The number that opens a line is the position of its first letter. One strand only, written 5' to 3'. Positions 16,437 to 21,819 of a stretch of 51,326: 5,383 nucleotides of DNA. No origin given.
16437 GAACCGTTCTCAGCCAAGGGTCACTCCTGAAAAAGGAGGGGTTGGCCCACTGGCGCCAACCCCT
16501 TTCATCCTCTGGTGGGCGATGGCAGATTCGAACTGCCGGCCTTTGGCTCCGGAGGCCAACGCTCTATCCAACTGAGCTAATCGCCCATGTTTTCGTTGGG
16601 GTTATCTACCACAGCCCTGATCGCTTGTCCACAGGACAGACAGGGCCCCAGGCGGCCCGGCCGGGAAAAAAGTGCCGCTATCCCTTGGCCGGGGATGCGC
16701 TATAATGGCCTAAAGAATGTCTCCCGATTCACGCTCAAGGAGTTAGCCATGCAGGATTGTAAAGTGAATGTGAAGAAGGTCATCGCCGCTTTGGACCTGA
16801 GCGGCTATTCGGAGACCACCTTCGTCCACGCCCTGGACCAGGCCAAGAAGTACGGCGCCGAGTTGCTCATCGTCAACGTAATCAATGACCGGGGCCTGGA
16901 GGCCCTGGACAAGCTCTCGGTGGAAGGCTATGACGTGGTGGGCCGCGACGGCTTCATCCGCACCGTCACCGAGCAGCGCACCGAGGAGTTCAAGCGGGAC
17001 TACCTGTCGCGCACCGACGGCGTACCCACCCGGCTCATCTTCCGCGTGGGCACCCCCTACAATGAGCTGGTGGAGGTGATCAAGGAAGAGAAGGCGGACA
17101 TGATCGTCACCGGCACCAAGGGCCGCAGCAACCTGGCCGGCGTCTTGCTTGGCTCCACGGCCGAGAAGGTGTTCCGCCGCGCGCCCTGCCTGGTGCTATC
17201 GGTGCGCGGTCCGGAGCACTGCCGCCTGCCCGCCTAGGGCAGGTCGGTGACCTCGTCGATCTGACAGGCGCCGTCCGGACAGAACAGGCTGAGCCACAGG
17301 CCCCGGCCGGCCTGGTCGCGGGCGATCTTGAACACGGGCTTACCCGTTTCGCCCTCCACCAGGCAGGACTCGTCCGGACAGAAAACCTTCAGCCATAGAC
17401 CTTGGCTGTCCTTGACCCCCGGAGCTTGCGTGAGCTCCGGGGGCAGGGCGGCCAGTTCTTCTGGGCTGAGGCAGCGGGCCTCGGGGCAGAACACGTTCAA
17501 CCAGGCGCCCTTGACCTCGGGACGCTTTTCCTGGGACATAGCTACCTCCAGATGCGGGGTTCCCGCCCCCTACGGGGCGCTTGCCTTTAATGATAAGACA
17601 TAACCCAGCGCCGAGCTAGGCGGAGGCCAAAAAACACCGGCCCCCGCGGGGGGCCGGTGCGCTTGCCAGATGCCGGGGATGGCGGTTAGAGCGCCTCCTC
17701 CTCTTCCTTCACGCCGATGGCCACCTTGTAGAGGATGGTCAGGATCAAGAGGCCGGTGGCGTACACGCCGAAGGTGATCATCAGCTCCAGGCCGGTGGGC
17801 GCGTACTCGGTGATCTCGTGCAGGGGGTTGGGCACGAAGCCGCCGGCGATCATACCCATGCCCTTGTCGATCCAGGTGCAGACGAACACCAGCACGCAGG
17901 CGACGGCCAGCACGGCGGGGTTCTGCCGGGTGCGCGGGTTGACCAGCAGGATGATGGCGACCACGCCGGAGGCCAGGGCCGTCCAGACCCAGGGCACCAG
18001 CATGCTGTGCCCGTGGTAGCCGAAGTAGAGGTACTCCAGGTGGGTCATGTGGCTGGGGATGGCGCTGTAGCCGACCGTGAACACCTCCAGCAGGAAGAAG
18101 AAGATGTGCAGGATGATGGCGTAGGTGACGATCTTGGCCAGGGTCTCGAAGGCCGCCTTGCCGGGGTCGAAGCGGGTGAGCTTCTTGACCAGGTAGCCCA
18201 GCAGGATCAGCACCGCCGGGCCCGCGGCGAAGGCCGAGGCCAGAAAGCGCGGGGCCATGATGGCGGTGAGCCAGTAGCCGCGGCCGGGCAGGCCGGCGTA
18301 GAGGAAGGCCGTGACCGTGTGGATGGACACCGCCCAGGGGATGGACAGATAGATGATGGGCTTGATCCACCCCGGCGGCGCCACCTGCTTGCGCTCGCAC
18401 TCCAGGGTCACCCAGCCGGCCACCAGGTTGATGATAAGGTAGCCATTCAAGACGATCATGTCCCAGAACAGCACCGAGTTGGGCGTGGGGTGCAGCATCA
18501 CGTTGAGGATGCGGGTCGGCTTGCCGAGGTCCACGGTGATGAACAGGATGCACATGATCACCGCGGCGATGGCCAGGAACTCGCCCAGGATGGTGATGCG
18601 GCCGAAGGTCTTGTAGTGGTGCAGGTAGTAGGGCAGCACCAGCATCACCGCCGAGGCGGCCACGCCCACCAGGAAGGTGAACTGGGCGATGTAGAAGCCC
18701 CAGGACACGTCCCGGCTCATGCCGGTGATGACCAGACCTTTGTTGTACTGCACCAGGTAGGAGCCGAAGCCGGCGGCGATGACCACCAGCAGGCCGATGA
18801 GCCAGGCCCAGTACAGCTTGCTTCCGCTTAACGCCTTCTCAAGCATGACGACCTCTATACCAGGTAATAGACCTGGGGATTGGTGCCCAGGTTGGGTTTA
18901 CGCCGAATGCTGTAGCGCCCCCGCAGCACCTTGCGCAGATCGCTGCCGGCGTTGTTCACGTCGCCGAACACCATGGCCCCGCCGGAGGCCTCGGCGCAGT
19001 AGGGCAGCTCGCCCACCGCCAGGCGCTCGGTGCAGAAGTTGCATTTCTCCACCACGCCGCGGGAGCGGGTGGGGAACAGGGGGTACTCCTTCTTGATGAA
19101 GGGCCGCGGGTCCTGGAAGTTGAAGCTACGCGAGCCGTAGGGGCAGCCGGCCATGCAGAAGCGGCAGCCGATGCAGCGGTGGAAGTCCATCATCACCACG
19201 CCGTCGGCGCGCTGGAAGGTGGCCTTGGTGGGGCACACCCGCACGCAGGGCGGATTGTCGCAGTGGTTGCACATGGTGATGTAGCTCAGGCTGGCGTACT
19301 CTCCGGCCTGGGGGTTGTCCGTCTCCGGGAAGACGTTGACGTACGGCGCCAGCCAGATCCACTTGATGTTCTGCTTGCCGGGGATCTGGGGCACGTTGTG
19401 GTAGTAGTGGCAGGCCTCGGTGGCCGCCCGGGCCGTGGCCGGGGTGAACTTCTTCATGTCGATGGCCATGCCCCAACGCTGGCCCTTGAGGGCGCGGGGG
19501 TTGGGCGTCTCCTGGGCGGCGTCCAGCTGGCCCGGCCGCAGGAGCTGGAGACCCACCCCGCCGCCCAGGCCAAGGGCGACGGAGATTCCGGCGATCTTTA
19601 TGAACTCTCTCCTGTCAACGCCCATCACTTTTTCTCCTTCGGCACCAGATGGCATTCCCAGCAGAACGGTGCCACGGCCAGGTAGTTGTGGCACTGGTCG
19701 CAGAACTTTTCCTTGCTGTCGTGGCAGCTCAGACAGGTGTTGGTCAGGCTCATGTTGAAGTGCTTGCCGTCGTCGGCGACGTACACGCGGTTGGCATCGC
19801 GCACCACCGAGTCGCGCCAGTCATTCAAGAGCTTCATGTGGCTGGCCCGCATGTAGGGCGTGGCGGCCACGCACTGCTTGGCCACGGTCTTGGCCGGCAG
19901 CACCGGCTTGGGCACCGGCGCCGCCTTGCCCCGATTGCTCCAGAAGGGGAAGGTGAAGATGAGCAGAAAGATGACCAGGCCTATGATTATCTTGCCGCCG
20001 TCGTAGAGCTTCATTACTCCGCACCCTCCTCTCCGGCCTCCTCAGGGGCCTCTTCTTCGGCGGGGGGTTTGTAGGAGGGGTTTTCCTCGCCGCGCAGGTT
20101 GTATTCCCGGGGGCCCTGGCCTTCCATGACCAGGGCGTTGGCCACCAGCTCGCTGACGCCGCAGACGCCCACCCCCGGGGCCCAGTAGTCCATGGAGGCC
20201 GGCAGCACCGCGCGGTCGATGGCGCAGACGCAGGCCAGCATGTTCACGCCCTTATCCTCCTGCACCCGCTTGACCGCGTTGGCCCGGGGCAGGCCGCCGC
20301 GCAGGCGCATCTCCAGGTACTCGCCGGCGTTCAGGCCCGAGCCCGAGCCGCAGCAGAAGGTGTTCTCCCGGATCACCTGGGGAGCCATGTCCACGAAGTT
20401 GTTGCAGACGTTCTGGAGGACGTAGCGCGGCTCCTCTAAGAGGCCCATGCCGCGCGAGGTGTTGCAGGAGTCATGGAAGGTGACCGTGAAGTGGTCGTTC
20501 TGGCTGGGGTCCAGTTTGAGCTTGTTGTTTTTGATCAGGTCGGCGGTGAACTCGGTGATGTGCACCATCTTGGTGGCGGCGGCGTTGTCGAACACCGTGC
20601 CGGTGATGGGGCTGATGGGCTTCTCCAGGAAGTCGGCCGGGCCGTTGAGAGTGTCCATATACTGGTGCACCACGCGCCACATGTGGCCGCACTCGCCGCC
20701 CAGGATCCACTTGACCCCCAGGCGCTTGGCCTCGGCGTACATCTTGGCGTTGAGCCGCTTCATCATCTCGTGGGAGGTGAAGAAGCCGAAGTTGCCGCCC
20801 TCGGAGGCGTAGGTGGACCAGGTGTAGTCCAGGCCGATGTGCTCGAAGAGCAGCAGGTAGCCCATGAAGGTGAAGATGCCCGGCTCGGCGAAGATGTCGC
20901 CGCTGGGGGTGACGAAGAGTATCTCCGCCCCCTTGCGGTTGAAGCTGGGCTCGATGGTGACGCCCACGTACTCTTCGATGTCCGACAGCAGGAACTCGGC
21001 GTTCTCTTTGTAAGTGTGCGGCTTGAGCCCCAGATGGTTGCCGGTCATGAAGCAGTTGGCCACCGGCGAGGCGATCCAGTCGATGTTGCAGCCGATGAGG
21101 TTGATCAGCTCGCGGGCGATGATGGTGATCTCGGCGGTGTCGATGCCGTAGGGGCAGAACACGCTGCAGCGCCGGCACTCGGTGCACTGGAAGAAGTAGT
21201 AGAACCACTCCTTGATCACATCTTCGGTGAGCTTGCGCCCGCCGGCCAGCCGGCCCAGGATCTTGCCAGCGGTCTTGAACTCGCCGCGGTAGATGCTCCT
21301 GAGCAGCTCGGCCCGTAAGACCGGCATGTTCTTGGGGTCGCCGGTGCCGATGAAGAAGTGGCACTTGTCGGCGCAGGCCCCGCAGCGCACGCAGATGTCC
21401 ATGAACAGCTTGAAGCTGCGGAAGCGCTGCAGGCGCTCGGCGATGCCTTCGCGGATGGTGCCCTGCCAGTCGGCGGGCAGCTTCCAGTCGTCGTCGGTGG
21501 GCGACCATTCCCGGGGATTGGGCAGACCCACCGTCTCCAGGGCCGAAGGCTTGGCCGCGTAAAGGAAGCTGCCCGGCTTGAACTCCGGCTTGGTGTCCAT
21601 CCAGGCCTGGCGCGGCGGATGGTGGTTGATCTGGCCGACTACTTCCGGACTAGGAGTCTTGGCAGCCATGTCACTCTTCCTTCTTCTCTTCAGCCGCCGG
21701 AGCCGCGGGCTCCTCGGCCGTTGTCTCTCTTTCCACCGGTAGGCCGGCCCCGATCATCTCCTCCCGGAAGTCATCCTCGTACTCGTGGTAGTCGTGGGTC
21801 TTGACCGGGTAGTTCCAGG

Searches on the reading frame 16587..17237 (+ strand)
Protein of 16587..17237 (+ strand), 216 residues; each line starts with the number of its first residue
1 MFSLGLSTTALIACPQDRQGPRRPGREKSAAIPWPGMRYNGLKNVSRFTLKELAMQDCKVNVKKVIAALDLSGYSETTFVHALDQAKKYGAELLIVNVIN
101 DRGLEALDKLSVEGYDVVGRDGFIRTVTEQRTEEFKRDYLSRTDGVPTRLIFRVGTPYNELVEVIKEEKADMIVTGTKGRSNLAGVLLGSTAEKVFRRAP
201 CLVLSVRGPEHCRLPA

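Call 9: search_protein_families(library=pfam, proteins=[window:16587-17237:+], max_evalue=0.001)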
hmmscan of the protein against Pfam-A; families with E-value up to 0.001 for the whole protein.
window:16587-17237:+ (216 aa): 1 family
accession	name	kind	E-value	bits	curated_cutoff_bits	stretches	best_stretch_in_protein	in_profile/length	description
PF00582.32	Usp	-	1.5e-26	94.1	24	1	62-207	2-141/141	Universal stress protein family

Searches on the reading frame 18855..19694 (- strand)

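Call 9: search_protein_families(library=pfam, proteins=[window:18855-19694:-], max_evalue=0.001)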
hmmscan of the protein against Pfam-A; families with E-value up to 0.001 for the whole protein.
window:18855-19694:- (279 aa): 6 families
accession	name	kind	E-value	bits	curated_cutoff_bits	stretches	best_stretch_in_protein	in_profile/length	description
PF13247.11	Fer4_11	-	1.2e-17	64.3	26.2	1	141-190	9-60/100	4Fe-4S dicluster domain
PF12838.12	Fer4_7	-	1.9e-05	25.5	27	0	173-222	1-42/52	4Fe-4S dicluster domain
PF12837.12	Fer4_6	-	0.00016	21.9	25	1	172-187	7-22/24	4Fe-4S binding domain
PF25160.1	LdpA_Fe-S-bd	-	0.0002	21.5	27.6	1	145-187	5-41/49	LdpA Fe-S cluster-binding domain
PF13237.11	Fer4_10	-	0.00025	21.3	25.5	0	169-222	4-46/53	4Fe-4S dicluster domain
PF13187.11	Fer4_9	-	0.00058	20.3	27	1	141-187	1-50/52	4Fe-4S dicluster domain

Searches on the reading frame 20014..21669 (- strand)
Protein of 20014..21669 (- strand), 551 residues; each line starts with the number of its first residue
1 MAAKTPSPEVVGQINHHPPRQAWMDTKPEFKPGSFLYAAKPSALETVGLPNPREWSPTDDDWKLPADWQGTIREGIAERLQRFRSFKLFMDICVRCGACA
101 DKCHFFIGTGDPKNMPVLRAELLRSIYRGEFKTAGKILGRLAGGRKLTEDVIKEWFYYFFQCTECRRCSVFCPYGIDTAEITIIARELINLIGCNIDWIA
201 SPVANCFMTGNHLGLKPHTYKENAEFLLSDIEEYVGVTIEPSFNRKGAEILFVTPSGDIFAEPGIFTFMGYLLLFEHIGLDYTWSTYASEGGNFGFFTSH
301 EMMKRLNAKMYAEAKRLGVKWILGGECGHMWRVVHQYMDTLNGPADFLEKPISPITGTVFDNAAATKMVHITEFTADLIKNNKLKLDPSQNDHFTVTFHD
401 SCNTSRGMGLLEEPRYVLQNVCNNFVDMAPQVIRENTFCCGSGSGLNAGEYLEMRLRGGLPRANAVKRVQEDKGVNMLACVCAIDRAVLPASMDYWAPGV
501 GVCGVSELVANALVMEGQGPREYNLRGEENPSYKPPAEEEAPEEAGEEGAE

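Call 9: search_protein_families(library=pfam, proteins=[window:20014-21669:-], max_evalue=0.001)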
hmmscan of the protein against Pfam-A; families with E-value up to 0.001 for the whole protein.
window:20014-21669:- (551 aa): 8 families
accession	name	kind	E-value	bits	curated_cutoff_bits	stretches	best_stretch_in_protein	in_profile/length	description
PF13183.11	Fer4_8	-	5.2e-11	43.4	27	1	90-176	2-68/68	4Fe-4S dicluster domain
PF13534.11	Fer4_17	-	1.6e-09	38.6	22.2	1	93-177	2-61/61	4Fe-4S dicluster domain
PF13237.11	Fer4_10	-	3.1e-06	27.5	25.5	0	161-191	8-39/53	4Fe-4S dicluster domain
PF12797.12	Fer4_2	-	5.4e-05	23.3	24.5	0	161-174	9-22/22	4Fe-4S binding domain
PF12838.12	Fer4_7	-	0.00011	23.1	27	0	93-176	2-52/52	4Fe-4S dicluster domain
PF02754.22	CCG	-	0.00019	21.9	20.6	0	396-455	1-56/85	Cysteine-rich domain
PF13187.11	Fer4_9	-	0.00026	21.4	27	0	93-175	2-50/52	4Fe-4S dicluster domain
PF00037.32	Fer4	-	0.00029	21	21.1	0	90-103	5-18/24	4Fe-4S binding domain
